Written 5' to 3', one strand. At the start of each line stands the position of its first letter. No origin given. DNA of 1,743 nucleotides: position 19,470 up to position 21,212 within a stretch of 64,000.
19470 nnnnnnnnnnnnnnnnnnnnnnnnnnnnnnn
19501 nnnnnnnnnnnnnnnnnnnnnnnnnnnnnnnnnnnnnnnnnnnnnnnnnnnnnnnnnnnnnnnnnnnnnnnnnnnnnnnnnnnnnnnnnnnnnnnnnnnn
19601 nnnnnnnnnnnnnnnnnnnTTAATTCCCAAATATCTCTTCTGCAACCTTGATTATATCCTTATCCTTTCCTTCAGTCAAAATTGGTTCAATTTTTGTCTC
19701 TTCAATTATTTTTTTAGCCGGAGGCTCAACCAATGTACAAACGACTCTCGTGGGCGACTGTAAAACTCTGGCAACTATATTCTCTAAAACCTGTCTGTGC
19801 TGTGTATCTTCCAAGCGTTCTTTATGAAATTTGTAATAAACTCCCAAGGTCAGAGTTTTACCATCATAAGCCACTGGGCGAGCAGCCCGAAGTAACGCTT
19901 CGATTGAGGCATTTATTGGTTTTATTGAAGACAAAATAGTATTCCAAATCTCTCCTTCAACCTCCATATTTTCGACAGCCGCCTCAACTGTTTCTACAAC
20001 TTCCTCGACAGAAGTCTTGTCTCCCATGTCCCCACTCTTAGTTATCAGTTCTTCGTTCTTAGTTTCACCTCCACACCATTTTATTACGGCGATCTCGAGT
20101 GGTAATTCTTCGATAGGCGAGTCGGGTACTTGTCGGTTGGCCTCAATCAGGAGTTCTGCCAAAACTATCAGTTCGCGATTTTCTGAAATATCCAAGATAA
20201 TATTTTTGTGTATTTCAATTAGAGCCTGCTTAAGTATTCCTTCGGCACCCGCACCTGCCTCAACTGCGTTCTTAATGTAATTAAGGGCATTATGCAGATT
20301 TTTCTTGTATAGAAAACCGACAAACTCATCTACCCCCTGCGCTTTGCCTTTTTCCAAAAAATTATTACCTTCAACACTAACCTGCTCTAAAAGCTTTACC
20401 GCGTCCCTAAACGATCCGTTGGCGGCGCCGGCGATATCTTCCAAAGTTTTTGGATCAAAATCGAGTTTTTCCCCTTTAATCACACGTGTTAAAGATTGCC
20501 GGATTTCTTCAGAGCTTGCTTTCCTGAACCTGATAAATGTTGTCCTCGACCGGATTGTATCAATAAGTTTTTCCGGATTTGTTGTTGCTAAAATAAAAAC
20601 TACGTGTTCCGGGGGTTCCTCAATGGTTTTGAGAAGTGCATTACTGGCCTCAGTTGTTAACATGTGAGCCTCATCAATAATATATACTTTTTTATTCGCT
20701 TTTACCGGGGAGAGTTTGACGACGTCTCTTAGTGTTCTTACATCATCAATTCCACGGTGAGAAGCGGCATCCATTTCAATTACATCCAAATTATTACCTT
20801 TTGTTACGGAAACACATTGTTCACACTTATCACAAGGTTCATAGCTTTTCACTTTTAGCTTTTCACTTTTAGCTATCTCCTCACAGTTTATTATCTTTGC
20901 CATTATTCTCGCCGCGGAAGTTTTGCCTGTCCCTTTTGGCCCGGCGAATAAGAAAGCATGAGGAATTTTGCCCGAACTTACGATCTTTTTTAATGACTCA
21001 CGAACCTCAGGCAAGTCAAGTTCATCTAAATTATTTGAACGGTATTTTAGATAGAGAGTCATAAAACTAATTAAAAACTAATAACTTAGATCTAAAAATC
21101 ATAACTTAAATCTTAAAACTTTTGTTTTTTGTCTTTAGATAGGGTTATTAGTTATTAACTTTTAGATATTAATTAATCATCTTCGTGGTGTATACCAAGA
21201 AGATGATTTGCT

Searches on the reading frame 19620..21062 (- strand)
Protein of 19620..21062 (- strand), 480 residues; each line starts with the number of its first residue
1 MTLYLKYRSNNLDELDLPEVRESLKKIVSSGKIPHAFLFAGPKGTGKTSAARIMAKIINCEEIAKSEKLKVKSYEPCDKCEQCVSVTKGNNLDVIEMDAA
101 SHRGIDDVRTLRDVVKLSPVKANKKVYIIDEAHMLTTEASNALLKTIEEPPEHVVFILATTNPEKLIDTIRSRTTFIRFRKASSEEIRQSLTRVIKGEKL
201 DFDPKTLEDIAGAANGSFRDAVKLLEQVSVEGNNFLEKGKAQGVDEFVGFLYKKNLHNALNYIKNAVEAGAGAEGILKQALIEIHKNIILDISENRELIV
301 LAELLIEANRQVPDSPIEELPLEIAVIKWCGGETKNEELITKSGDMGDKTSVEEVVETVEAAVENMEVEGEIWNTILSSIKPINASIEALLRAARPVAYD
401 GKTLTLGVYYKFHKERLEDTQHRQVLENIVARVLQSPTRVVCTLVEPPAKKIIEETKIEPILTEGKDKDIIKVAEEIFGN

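Call 17: search_protein_families(library=pfam, proteins=[window:19620-21062:-])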
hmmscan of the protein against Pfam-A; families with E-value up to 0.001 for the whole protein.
window:19620-21062:- (480 aa): 9 families
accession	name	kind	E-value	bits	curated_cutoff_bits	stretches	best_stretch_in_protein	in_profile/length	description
PF13177.12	DNA_pol3_delta2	-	2.7e-45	154.7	27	1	19-181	4-159/161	DNA polymerase III, delta subunit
PF00004.35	AAA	-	1e-12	49.1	21.2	1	38-177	2-126/131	ATPase family associated with various cellular activities (AAA)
PF22608.2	DNAX_ATPase_lid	-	4.1e-10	39.7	27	1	186-228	1-43/49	DNA polymerase III clamp loader subunit, ATPase lid domain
PF20964.2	DnaX_C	-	1.3e-07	32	26.2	1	367-444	10-87/113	DNA polymerase III subunit tau, C-terminal domain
PF13604.12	AAA_30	-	3.3e-06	27.4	27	1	24-157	10-122/191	AAA domain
PF13401.12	AAA_22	-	0.00013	22.8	27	1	39-161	10-123/130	AAA domain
PF07728.20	AAA_5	-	0.00022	21.7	22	0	37-60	2-26/139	AAA domain (dynein-related subfamily)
PF13245.12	AAA_19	-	0.00063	20.4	25.1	0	36-157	14-123/134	AAA domain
PF21960.2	RCF1-5-like_lid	-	0.00066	20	27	0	191-226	3-39/43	RCF1/5-like, AAA+ ATPase lid domain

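Call 33: find_homologous_proteins(query=window:19623-21062:-)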
Query window:19623-21062:- (480 aa): 8000 proteins with E <= 0.001 among 8000 candidates; the best 120 are listed.
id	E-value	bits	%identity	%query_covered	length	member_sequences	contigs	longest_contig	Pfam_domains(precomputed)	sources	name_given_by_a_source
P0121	1.2e-261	886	84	100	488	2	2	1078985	PF13604.13,PF00004.36,PF13401.13,PF20964.3,PF22608.3,PF13177.13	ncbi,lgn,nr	ncbi:MAG: DNA polymerase III subunit gamma/tau [Candidatus Woesebacteria bacterium]|nr:MAG: DNA poly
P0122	5.4e-260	881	84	100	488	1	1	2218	PF13604.13,PF00004.36,PF20964.3,PF22608.3,PF13177.13,PF07728.21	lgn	-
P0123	2.1e-212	724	100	70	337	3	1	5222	PF13604.13,PF00004.36,PF22608.3,PF13177.13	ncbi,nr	ncbi:MAG: polymerase III, subunit gamma and tau protein [Microgenomates group bacterium GW2011_GWC1_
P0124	2.3e-200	684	66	100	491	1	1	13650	PF13604.13,PF00004.36,PF20964.3,PF22608.3,PF13177.13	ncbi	-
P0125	2.0e-193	661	68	100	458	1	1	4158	PF13604.13,PF00004.36,PF20964.3,PF22608.3,PF13177.13,PF07728.21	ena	-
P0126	2.5e-193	661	66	100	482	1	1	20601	PF13604.13,PF00004.36,PF20964.3,PF22608.3,PF21960.3,PF13177.13,PF07728.21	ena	-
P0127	7.0e-192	656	66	100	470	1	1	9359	PF13604.13,PF00004.36,PF20964.3,PF22608.3,PF21960.3,PF13177.13,PF07728.21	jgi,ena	-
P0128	1.5e-191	655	64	100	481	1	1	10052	PF13604.13,PF00004.36,PF13401.13,PF20964.3,PF22608.3,PF21960.3,PF13177.13,PF07728.21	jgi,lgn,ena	-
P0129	2.5e-190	651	62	100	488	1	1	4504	PF13604.13,PF00004.36,PF20964.3,PF22608.3,PF21960.3,PF13177.13,PF07728.21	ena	-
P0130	2.0e-187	642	61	100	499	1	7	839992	PF13604.13,PF00004.36,PF20964.3,PF22608.3,PF21960.3,PF13177.13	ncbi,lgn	-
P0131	5.5e-186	637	61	100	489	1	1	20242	PF13604.13,PF00004.36,PF20964.3,PF22608.3,PF13177.13,PF07728.21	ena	-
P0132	2.1e-183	628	61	100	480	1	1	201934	PF13604.13,PF00004.36,PF20964.3,PF22608.3,PF13177.13,PF07728.21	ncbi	-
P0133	6.0e-183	627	63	100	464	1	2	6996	PF00004.36,PF20964.3,PF21960.3,PF13177.13,PF07728.21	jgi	-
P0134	1.0e-182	626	64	100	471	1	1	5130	PF13604.13,PF00004.36,PF20964.3,PF22608.3,PF13177.13,PF07728.21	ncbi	-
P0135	2.6e-181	621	65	100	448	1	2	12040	PF13604.13,PF00004.36,PF13401.13,PF20964.3,PF22608.3,PF13177.13,PF07728.21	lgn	-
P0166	2.3e-173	595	61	100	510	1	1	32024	PF13604.13,PF00004.36,PF13401.13,PF20964.3,PF22608.3,PF13177.13,PF07728.21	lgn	-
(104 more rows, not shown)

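Call 35: find_encoding_contigs(protein=P0121, flank=10000, max_places=2)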
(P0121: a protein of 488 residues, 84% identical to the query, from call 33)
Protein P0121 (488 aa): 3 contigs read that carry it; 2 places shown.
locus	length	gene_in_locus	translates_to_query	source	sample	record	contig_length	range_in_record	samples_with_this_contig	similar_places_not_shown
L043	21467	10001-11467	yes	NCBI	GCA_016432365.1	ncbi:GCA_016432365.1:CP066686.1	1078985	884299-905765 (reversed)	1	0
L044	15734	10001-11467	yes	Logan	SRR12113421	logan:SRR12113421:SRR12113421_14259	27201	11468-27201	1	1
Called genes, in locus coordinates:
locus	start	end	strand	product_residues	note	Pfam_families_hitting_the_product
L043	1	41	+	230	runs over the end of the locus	PF00265:TK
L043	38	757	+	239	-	PF02223:Thymidylate_kin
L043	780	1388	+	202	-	-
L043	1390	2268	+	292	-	PF07837:FTCD_N, PF02971:FTCD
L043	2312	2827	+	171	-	PF04961:FTCD_C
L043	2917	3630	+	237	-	PF00318:Ribosomal_S2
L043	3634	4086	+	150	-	PF00889:EF_TS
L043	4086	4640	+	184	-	PF01765:RRF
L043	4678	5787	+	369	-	-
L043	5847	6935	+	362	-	PF02163:Peptidase_M50, PF13180:PDZ_2, PF17820:PDZ_6 (weak)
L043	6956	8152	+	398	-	PF00587:tRNA-synt_2b, PF03129:HGTP_anticodon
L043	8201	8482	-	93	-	-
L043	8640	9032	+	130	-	PF11969:DcpS_C (weak), PF01230:HIT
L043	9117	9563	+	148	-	PF09424:YqeY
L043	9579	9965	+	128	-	PF02130:YbeY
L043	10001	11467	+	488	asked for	PF13177:DNA_pol3_delta2, PF13604:AAA_30 (weak), PF00004:AAA, PF13401:AAA_22 (faint), PF22608:DNAX_ATPase_lid, PF20964:DnaX_C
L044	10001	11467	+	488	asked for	PF13177:DNA_pol3_delta2, PF13604:AAA_30 (weak), PF00004:AAA, PF13401:AAA_22 (faint), PF22608:DNAX_ATPase_lid, PF20964:DnaX_C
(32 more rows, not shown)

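Call 36: find_encoding_contigs(protein=P0122, flank=3000, max_places=1)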
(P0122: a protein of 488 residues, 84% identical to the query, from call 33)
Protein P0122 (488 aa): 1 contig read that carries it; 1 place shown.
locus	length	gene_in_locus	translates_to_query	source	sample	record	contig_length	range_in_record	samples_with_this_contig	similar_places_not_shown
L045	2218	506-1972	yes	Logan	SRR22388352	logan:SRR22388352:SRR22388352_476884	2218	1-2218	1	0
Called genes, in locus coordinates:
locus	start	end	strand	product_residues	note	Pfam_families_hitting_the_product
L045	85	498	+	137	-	PF02130:YbeY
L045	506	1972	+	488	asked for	PF13177:DNA_pol3_delta2, PF13604:AAA_30 (weak), PF00004:AAA, PF07728:AAA_5 (faint), PF22608:DNAX_ATPase_lid, PF20964:DnaX_C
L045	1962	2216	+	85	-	?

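Call 37: find_encoding_contigs(protein=P0166, flank=10000, max_places=1)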
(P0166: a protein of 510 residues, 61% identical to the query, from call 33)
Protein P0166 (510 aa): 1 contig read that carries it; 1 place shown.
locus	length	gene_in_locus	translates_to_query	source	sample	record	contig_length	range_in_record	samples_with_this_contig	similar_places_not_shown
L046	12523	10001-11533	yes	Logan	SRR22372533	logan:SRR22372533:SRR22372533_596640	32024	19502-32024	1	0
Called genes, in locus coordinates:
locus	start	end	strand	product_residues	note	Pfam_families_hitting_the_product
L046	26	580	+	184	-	PF01765:RRF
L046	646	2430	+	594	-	-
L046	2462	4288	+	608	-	-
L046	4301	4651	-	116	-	-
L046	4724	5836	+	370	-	PF02163:Peptidase_M50, PF13180:PDZ_2, PF17820:PDZ_6 (weak)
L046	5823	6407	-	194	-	-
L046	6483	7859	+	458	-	PF00587:tRNA-synt_2b, PF03129:HGTP_anticodon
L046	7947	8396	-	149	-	-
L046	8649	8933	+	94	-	-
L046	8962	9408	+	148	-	PF09424:YqeY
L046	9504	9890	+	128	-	PF02130:YbeY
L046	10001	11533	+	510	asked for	PF13177:DNA_pol3_delta2, PF13604:AAA_30 (weak), PF00004:AAA, PF07728:AAA_5 (faint), PF13401:AAA_22 (faint), PF22608:DNAX_ATPase_lid (weak), PF20964:DnaX_C (weak)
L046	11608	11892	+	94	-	PF02575:YbaB_DNA_bd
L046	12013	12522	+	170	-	?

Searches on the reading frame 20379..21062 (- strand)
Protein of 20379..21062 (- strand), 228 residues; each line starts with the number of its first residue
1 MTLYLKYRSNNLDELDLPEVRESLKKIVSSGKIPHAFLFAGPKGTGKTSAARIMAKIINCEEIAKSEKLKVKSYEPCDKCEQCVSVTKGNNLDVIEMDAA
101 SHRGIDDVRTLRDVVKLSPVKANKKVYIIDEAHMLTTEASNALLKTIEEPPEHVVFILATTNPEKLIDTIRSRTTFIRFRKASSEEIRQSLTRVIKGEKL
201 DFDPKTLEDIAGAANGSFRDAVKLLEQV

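Call 60: search_solved_structures(query=window:20379-21062:-, show_alignments=2, max_evalue=1e-20)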
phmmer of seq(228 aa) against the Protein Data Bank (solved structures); distinct sequences matched with E-value up to 1e-20: 10.
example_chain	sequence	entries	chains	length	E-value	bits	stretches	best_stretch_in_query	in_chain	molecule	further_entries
1njf_A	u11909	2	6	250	2.1e-49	171.3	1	18-227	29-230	DNA polymerase III subunit gamma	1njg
1xxi_B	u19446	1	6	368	5.3e-49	170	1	18-227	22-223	DNA polymerase III subunit gamma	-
9oyl_B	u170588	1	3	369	5.4e-49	170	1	18-227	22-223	DNA polymerase III subunit tau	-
1jr3_A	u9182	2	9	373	5.5e-49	170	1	18-227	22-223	DNA polymerase III subunit gamma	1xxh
3glh_B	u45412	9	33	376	5.7e-49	169.9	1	18-227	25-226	DNA polymerase III subunit tau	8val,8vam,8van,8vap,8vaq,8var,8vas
3glf_B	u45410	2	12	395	6.5e-49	169.7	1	18-227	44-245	DNA polymerase III subunit tau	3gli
8giy_B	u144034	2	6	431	8.2e-49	169.4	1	18-227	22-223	DNA polymerase III subunit tau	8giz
8gj0_B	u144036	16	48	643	1.8e-48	168.3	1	19-227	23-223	DNA polymerase III subunit tau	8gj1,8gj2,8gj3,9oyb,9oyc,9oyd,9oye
3glg_B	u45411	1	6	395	3.3e-48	167.4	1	18-227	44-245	DNA polymerase III subunit tau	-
1iqp_A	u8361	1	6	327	2.2e-22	83.1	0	94-226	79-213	RFCS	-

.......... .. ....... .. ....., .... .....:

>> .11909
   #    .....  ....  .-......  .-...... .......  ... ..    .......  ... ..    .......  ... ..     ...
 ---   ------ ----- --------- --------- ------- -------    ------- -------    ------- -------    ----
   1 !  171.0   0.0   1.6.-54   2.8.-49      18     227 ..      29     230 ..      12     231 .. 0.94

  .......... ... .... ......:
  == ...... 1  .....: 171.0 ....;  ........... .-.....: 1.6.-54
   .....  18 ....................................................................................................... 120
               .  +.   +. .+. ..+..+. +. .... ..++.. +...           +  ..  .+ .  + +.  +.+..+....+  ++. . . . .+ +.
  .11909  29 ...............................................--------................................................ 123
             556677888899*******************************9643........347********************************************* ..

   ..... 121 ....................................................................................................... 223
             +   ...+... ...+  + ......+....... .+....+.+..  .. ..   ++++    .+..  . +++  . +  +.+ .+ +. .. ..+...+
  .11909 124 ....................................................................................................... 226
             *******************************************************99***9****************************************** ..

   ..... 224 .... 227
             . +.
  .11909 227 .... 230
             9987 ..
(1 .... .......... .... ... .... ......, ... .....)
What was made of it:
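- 20842..20874 (-): dnaX array: the same 14-mer x2.4, read as (I)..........(Y). It lies between zinc-module Cys1 and Cys2. It falls in a gap against E. coli gamma 1NJF (call 60).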
